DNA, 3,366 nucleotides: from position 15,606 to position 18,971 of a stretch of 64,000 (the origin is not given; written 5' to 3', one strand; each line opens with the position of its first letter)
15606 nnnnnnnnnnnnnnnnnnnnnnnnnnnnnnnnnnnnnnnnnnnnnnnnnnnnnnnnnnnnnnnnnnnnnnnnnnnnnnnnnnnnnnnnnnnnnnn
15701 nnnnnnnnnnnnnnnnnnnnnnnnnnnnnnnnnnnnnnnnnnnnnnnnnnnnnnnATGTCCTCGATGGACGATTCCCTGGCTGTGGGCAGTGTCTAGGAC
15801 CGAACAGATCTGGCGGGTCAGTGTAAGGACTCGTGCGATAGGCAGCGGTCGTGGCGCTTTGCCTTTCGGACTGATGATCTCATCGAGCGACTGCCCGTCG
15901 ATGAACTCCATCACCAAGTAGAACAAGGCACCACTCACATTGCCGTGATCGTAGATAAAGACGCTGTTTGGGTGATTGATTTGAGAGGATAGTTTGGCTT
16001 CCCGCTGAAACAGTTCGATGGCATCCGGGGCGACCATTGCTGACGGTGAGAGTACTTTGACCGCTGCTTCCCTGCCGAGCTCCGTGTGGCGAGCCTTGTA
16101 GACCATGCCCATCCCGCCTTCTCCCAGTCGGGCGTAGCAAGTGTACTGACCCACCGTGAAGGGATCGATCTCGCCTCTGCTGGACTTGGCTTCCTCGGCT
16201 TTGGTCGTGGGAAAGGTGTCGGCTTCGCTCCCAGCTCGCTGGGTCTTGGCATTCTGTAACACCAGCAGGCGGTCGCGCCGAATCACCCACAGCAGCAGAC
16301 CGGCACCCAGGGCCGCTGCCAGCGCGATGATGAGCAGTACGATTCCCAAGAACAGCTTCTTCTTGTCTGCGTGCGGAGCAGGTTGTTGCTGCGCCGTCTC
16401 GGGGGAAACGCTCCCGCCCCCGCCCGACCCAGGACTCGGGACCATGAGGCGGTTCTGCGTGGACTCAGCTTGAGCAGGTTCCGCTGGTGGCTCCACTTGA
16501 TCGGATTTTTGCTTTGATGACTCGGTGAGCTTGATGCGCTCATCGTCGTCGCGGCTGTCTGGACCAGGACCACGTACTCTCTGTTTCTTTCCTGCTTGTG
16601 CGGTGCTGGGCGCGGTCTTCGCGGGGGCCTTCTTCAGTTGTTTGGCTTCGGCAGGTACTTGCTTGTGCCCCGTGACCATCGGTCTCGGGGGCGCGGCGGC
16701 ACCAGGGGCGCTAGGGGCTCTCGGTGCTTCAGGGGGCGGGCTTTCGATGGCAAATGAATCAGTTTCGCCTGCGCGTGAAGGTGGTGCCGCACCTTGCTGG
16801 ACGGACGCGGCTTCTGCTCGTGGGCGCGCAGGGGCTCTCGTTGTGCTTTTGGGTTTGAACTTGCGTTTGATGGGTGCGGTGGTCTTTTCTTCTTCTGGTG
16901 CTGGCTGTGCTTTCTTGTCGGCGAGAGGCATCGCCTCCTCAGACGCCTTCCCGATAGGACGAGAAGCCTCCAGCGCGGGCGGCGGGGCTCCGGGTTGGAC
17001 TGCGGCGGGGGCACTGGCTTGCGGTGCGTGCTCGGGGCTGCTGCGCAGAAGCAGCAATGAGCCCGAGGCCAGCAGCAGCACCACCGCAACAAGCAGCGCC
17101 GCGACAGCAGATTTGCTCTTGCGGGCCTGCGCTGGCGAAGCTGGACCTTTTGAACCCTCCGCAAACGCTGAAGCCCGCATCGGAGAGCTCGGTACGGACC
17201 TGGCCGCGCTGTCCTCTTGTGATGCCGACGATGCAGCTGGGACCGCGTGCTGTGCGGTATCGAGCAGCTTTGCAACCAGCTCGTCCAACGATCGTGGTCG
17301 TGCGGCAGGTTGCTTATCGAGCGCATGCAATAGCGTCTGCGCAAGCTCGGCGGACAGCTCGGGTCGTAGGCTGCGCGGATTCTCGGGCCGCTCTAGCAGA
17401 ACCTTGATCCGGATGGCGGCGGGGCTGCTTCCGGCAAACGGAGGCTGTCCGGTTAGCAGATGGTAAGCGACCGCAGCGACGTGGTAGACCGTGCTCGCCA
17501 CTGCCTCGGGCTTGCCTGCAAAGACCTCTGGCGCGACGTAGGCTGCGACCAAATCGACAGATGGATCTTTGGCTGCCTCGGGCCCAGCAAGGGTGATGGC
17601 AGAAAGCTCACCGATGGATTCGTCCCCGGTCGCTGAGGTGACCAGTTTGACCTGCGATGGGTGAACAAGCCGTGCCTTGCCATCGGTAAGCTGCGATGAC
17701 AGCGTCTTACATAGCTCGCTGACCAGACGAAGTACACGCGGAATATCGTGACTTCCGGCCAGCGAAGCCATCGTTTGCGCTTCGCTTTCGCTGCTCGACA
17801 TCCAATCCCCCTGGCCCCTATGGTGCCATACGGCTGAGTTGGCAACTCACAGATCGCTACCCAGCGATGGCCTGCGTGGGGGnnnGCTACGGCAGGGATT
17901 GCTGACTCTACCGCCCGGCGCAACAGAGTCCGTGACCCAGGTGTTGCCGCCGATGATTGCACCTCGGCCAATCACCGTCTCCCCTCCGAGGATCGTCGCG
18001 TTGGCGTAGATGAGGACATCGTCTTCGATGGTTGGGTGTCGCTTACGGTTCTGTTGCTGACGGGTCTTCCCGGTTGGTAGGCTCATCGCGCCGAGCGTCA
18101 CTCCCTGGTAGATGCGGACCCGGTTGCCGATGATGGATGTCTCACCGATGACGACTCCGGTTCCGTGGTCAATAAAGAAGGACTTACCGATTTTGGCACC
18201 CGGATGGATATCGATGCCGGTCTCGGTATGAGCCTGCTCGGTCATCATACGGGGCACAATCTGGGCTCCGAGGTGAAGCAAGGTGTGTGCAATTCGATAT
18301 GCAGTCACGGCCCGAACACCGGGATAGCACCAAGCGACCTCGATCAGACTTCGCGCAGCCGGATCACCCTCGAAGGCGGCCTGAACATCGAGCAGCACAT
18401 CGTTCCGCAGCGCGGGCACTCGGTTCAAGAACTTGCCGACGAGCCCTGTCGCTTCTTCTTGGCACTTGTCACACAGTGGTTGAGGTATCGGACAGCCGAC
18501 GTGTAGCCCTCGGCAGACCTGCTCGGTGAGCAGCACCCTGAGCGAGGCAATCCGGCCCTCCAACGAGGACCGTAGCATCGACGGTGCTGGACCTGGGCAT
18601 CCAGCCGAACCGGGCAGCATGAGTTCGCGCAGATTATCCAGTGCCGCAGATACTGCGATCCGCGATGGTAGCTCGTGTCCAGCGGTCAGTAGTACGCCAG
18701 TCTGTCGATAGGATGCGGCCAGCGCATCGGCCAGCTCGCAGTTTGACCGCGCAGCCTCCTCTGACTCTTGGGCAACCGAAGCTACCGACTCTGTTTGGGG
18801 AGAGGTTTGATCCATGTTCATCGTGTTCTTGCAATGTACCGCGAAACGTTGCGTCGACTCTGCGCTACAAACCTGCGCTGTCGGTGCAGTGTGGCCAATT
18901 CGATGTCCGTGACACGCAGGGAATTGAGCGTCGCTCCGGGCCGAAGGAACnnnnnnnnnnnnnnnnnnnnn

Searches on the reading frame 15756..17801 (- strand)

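Call 8: search_protein_families(library=pfam, proteins=[window:15756-17801:-])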
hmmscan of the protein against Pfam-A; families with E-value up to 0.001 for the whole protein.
window:15756-17801:- (682 aa): 2 families
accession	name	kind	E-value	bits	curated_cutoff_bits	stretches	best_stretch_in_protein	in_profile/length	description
PF00069.31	Pkinase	-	7.6e-23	81.7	31.7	2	554-680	2-122/263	Protein kinase domain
PF07714.23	PK_Tyr_Ser-Thr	-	2e-14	54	23.1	1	556-680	4-126/258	Protein tyrosine and serine/threonine kinase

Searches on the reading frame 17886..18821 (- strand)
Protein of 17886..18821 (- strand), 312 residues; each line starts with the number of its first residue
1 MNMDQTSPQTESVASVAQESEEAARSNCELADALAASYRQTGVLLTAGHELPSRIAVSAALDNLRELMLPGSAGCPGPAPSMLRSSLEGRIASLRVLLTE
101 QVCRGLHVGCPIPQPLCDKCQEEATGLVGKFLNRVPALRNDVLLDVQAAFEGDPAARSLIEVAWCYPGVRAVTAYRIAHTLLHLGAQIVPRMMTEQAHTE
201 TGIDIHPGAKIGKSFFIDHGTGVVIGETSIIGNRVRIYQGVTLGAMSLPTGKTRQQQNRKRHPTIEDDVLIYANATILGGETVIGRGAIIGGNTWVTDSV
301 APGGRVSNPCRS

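Call 8: search_protein_families(library=pfam, proteins=[window:17886-18821:-])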
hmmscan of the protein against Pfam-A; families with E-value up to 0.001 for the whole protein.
window:17886-18821:- (312 aa): 2 families
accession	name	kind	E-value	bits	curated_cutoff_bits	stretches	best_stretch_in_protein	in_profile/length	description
PF00132.30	Hexapep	-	3.7e-09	36.3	27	1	262-297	1-35/36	Bacterial transferase hexapeptide (six repeats)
PF25084.1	LbH_EIF2B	-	0.00027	21.4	54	0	199-274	6-84/105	EIF2B subunit epsilon LbH domain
